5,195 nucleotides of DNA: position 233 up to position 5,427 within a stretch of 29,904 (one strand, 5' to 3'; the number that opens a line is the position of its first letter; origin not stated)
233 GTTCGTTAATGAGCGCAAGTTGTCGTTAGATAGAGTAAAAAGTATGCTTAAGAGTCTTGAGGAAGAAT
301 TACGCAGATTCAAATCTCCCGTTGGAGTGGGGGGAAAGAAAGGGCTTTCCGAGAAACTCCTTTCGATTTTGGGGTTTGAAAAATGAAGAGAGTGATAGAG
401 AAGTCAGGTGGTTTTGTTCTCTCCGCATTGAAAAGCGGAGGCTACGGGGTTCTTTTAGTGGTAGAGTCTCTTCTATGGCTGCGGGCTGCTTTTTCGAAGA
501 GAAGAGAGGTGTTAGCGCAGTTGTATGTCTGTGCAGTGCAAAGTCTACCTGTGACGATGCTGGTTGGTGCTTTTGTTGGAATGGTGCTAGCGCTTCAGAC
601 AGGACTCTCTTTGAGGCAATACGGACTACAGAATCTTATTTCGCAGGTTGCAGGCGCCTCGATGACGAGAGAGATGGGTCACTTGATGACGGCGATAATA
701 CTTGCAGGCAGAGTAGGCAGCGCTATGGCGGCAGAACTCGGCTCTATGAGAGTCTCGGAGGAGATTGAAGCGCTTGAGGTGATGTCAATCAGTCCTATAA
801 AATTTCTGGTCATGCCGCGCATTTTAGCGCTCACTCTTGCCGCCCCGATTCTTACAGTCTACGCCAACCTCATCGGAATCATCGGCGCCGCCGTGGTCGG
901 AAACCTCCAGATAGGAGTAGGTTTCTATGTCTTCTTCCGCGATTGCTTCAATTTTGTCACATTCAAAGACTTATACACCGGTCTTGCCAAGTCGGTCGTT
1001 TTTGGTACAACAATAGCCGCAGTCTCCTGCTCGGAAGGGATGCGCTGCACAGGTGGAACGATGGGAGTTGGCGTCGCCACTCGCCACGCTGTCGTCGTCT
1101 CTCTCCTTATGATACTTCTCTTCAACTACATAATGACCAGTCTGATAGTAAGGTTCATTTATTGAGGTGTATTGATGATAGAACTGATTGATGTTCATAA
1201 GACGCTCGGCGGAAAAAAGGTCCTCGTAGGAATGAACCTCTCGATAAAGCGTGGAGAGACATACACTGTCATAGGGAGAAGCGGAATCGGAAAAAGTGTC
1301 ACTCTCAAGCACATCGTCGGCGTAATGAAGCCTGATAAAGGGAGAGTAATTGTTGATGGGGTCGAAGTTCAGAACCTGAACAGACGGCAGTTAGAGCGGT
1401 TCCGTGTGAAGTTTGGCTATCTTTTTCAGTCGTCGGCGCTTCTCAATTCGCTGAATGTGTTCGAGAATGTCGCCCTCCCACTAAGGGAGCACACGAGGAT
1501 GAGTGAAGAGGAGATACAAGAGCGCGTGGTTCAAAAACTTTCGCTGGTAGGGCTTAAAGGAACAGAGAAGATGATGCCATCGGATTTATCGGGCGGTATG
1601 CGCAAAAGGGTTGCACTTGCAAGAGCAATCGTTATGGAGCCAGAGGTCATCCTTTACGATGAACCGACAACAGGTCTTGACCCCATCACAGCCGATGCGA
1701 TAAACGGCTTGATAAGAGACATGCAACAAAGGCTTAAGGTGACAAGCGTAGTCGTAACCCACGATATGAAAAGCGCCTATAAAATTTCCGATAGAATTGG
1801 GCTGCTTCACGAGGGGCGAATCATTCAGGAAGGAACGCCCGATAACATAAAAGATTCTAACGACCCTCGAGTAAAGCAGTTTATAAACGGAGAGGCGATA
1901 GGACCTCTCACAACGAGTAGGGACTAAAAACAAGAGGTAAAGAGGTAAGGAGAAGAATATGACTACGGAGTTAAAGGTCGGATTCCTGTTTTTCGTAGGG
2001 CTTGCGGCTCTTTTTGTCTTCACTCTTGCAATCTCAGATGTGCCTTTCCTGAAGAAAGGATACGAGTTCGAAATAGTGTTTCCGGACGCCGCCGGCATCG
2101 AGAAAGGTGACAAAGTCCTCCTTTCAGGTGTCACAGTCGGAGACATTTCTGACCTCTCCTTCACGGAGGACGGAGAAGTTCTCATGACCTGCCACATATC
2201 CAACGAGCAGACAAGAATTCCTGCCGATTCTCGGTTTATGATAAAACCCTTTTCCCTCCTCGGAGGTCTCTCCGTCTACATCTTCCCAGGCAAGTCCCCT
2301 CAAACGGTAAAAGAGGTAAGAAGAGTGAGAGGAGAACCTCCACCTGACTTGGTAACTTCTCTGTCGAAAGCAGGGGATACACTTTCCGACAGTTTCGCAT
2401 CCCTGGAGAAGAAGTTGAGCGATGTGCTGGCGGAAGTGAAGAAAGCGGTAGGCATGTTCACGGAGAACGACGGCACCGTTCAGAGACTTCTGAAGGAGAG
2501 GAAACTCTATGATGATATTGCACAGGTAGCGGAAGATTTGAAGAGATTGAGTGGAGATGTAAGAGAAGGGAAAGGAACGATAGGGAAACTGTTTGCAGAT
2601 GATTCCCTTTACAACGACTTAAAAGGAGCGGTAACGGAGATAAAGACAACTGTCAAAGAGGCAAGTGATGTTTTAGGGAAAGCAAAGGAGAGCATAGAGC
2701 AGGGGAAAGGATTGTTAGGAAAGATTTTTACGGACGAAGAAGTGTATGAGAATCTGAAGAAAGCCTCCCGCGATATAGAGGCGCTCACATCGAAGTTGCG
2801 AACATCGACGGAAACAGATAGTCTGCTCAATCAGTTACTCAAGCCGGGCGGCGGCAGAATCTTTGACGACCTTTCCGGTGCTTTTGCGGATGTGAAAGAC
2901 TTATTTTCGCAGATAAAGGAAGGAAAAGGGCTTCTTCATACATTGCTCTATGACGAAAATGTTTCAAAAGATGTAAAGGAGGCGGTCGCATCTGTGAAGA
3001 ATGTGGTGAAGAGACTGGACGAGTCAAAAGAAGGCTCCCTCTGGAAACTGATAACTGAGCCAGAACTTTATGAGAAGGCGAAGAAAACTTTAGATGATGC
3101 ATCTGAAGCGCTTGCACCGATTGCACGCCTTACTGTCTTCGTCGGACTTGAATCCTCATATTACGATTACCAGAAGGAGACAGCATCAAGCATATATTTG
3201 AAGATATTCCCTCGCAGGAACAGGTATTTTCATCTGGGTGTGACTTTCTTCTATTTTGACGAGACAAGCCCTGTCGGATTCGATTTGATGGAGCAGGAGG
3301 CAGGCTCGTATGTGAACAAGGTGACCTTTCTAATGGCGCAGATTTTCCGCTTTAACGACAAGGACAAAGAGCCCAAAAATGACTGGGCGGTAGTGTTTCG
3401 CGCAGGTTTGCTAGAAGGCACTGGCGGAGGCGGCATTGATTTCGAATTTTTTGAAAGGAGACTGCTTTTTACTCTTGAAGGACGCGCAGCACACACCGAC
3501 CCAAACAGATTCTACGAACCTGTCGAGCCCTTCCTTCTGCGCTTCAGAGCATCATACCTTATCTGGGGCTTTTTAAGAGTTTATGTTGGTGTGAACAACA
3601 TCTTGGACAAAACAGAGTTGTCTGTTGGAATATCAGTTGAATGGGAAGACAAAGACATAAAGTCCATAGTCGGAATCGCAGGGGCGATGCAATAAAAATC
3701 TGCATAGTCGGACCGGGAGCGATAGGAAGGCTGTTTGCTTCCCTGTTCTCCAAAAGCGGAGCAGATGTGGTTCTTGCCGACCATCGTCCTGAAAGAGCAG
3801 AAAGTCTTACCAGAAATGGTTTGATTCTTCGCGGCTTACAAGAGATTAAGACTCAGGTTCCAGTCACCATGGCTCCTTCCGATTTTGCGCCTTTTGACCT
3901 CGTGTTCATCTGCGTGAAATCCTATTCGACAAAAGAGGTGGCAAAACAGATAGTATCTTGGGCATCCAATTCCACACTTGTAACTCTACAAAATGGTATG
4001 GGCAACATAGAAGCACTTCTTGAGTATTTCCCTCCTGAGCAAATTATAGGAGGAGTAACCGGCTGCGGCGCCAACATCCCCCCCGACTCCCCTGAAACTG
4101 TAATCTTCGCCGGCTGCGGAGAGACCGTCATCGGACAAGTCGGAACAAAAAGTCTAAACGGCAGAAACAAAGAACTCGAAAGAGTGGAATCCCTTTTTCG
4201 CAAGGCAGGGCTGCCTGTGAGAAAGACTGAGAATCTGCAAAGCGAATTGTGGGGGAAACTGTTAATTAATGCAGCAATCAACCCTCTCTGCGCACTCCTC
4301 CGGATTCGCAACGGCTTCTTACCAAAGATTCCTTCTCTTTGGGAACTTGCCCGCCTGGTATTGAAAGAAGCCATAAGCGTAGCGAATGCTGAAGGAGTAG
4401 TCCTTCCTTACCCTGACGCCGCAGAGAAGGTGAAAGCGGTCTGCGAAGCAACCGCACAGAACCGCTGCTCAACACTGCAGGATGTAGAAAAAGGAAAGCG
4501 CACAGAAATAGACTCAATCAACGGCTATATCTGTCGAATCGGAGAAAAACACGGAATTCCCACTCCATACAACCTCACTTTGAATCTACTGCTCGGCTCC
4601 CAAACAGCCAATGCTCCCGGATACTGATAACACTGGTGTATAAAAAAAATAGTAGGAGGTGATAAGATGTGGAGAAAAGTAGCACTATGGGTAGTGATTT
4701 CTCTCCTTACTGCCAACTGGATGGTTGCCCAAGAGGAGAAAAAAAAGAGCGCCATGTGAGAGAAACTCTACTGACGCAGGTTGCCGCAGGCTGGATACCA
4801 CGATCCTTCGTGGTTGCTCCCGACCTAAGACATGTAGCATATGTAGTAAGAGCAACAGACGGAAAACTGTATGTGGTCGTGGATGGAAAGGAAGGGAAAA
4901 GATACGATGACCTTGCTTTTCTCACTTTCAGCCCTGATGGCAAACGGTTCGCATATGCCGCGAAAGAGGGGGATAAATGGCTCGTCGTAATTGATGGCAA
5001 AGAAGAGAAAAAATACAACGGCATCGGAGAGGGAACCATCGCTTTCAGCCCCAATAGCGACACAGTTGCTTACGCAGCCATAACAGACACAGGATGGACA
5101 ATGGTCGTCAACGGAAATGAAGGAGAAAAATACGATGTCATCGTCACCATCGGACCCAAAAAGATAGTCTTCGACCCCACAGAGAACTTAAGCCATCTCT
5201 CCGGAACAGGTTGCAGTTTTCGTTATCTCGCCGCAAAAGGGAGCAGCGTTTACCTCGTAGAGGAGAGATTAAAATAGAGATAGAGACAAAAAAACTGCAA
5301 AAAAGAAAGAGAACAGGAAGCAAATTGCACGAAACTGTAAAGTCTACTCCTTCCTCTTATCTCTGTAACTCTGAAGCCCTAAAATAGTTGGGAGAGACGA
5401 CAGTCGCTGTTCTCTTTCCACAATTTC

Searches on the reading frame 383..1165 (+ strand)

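Call 100: search_protein_families(library=pfam, proteins=[window:383-1165:+], max_evalue=0.00001)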
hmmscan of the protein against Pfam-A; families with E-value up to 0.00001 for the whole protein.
window:383-1165:+ (260 aa): 1 family
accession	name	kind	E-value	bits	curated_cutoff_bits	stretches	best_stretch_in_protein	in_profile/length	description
PF02405.21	MlaE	-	3e-72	243.1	22.5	1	44-253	2-211/212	Permease MlaE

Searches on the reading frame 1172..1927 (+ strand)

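Call 5: search_protein_families(library=pfam, proteins=[window:1172-1927:+], max_evalue=0.01)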
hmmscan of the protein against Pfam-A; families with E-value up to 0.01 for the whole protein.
window:1172-1927:+ (251 aa): 2 families
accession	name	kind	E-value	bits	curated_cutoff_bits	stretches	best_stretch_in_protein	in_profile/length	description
PF00005.33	ABC_tran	-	6.7e-33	114.6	25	1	20-167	3-137/137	ABC transporter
PF13304.12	AAA_21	-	0.0016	19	27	0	113-198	220-299/304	AAA domain, putative AbiEii toxin, Type IV TA system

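Call 6: search_protein_families(library=ncbifam, proteins=[window:1172-1927:+], max_evalue=0.01)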
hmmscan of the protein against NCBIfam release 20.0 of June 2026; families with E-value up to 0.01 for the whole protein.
window:1172-1927:+ (251 aa): 188 families (the best 25 are shown)
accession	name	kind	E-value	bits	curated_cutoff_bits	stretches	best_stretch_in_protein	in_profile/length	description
NF008809.0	PRK11831.1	equivalog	6.2e-70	235.6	441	1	2-246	8-252/270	phospholipid ABC transporter ATP-binding protein MlaF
TIGR01186.1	proV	subfamily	2.4e-56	191.4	326.6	1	12-243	3-235/363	betaine/proline/choline family ABC transporter ATP-binding protein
NF043075.1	MMSYN1_0197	equivalog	2.2e-55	188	550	1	2-238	2-233/341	spermidine/putrescine ABC transporter ATP-binding protein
TIGR03265.1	PhnT2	equivalog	3.8e-54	184.2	457.7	1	3-238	5-235/353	putative 2-aminoethylphosphonate ABC transporter ATP-binding protein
NF006987.0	PRK09452.1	equivalog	1.4e-52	178.7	482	1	2-229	17-238/378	spermidine/putrescine ABC transporter ATP-binding protein PotA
TIGR02314.1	ABC_MetN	equivalog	1.8e-52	178.5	499.7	1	3-238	2-241/343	methionine ABC transporter ATP-binding protein MetN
TIGR00968.1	3a0106s01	subfamily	3.2e-52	177.4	342.75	1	3-237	1-230/237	sulfate ABC transporter ATP-binding protein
NF040933.2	ABC_arch_GlcV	equivalog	4e-50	170.7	450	1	6-229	6-232/357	glucose ABC transporter ATP-binding protein GlcV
NF008513.0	PRK11432.1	equivalog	1.9e-49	168.5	496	1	3-229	7-227/351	ferric ABC transporter ATP-binding protein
TIGR04521.1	ECF_ATPase_2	equivalog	2.7e-49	167.8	330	1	14-228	17-234/279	energy-coupling factor transporter ATPase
TIGR01187.1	potA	subfamily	3.8e-49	167.5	355.6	1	34-230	2-192/325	polyamine ABC transporter ATP-binding protein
TIGR03258.1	PhnT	equivalog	3.9e-49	167.6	499.15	1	11-230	17-231/359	2-aminoethylphosphonate ABC transport system ATP-binding subunit PhnT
TIGR02673.1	FtsE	equivalog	1.3e-48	165.6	264.85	1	2-215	1-213/214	cell division ATP-binding protein FtsE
TIGR02315.1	ABC_phnC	equivalog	6.1e-47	160.1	266.1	1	2-230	1-237/243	phosphonate ABC transporter ATP-binding protein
NF040840.2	tungstate_WtpC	equivalog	1.5e-46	159.3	440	1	18-241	16-234/347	tungstate ABC transporter ATP-binding protein WtpC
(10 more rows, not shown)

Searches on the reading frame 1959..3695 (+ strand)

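Call 5: search_protein_families(library=pfam, proteins=[window:1959-3695:+], max_evalue=0.01)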
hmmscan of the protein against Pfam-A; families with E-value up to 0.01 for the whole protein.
window:1959-3695:+ (578 aa): 1 family
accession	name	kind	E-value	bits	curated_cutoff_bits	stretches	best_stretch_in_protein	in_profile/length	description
PF02470.25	MlaD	-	4.1e-13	49.8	25.1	1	33-110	1-80/81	MlaD protein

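Call 6: search_protein_families(library=ncbifam, proteins=[window:1959-3695:+], max_evalue=0.01)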
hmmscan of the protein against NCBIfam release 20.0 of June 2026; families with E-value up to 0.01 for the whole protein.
window:1959-3695:+ (578 aa): 6 families
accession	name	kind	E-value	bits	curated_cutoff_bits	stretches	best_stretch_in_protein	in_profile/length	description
NF047463.1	CllEntPrLepto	equivalog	2.6e-19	69.7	400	1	4-204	6-229/250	mammalian cell entry protein Mce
TIGR00996.1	Mtu_fam_mce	paralog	1e-17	64.3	140.5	1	9-280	4-285/291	MCE family protein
TIGR04430.1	OM_asym_MlaD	equivalog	1.2e-14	54.3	135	1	2-119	4-123/146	outer membrane lipid asymmetry maintenance protein MlaD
NF003034.1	PRK03918.1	equivalog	0.0023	16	700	0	305-386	160-241/878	DNA double-strand break repair ATPase Rad50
NF008070.2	PRK10807.1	equivalog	0.0062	15.3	525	0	30-94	31-98/542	intermembrane transport protein PqiB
TIGR04527.1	mycoplas_twoTM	subfamily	0.0077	15.9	125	0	183-346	45-186/248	MG_279/MG_280 family protein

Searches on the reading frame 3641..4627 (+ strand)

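Call 5: search_protein_families(library=pfam, proteins=[window:3641-4627:+], max_evalue=0.01)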
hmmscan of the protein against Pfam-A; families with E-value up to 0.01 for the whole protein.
window:3641-4627:+ (328 aa): 9 families
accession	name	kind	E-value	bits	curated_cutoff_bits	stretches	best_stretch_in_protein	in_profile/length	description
PF08546.17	ApbA_C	-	3.7e-38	131.1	22.7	1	198-314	1-117/125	Ketopantoate reductase PanE/ApbA C terminal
PF02558.23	ApbA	-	1e-32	113.3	22.2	1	20-167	1-148/150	Ketopantoate reductase PanE/ApbA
PF03807.23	F420_oxidored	-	1.5e-07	32.4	21.6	1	19-118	1-93/94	NADP oxidoreductase coenzyme F420-dependent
PF01210.29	NAD_Gly3P_dh_N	-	8.3e-05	23.1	23.1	1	19-120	1-106/158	NAD-dependent glycerol-3-phosphate dehydrogenase N-terminus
PF03721.20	UDPG_MGDP_dh_N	-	0.00011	22.3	27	1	19-95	2-87/187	UDP-glucose/GDP-mannose dehydrogenase family, NAD binding domain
PF02254.24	TrkA_N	-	0.00053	20.7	23.8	1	20-63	1-42/116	TrkA-N domain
PF03446.21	NAD_binding_2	-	0.0023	18.4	21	1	19-108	1-83/161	NAD binding domain of 6-phosphogluconate dehydrogenase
PF02737.24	3HCDH_N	-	0.0023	18.3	22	1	19-57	1-39/180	3-hydroxyacyl-CoA dehydrogenase, NAD binding domain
PF02826.25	2-Hacid_dh_C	-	0.0036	17.1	25.1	1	18-69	37-88/178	D-isomer specific 2-hydroxyacid dehydrogenase, NAD binding domain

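Call 6: search_protein_families(library=ncbifam, proteins=[window:3641-4627:+], max_evalue=0.01)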
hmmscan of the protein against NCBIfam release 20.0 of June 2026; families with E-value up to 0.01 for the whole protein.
window:3641-4627:+ (328 aa): 25 families
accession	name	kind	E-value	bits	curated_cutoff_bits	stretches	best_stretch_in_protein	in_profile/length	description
TIGR00745.1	apbA_panE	subfamily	1.6e-77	260.8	141.35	1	19-318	1-298/305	2-dehydropantoate 2-reductase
NF005093.0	PRK06522.2-4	equivalog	2e-56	191.6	308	1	17-316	3-291/304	2-dehydropantoate 2-reductase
NF005092.1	PRK06522.2-3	equivalog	8.8e-55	185.9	500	1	18-318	1-291/296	2-dehydropantoate 2-reductase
NF005091.0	PRK06522.2-2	equivalog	2.9e-47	161.3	252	1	19-323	3-298/302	2-dehydropantoate 2-reductase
NF005087.0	PRK06522.1-1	equivalog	1.1e-44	152.8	351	1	18-314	1-281/296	2-dehydropantoate 2-reductase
NF005088.0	PRK06522.1-2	subfamily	6.4e-43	147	371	1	18-318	1-298/308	2-dehydropantoate 2-reductase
NF004311.0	PRK05708.1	equivalog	1.2e-42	145.8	378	1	19-318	4-293/305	putative 2-dehydropantoate 2-reductase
NF005089.0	PRK06522.1-4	subfamily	2.4e-36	125.8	223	2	128-317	132-313/326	2-dehydropantoate 2-reductase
NF005090.0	PRK06522.2-1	equivalog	3.3e-34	118.5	496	1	18-300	3-271/296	2-dehydropantoate 2-reductase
NF006083.0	PRK08229.1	equivalog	4e-34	118.1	371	2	18-217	3-198/341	2-dehydropantoate 2-reductase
NF004887.0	PRK06249.1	equivalog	4.2e-33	114.9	360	1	17-310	5-299/316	putative 2-dehydropantoate 2-reductase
NF005094.0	PRK06522.2-5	equivalog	8.7e-31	107.4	382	1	19-310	2-290/307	2-dehydropantoate 2-reductase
NF009541.0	PRK12921.1-1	equivalog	5.8e-28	98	338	1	17-320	5-291/297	oxidoreductase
NF009543.0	PRK12921.1-5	equivalog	7.7e-27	94.2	339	1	18-321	1-302/305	oxidoreductase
NF009542.0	PRK12921.1-4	equivalog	1.3e-21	77.1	288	2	180-321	142-282/286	oxidoreductase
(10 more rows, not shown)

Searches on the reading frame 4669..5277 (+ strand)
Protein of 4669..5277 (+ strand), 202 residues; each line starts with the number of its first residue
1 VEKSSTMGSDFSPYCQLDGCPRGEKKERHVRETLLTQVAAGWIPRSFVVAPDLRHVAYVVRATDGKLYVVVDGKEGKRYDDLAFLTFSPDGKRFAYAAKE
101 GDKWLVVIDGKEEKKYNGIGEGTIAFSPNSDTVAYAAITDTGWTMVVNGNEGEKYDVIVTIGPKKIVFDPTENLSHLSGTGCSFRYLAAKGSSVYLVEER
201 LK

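Call 5: search_protein_families(library=pfam, proteins=[window:4669-5277:+], max_evalue=0.01)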
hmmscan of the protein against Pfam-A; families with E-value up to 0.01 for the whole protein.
window:4669-5277:+ (202 aa): 1 family
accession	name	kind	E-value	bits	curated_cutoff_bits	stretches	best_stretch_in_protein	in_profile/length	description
PF07676.18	PD40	-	0.00015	22.1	20.9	0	86-98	15-27/38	WD40-like Beta Propeller Repeat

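Call 6: search_protein_families(library=ncbifam, proteins=[window:4669-5277:+], max_evalue=0.01)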
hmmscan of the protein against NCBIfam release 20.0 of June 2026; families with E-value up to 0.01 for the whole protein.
window:4669-5277:+ (202 aa): 1 family
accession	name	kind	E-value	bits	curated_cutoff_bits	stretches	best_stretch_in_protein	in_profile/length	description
NF045725.1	TmcD_fam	equivalog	1.3e-10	40.8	440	1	24-153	6-133/412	electron transfer complex subunit TmcD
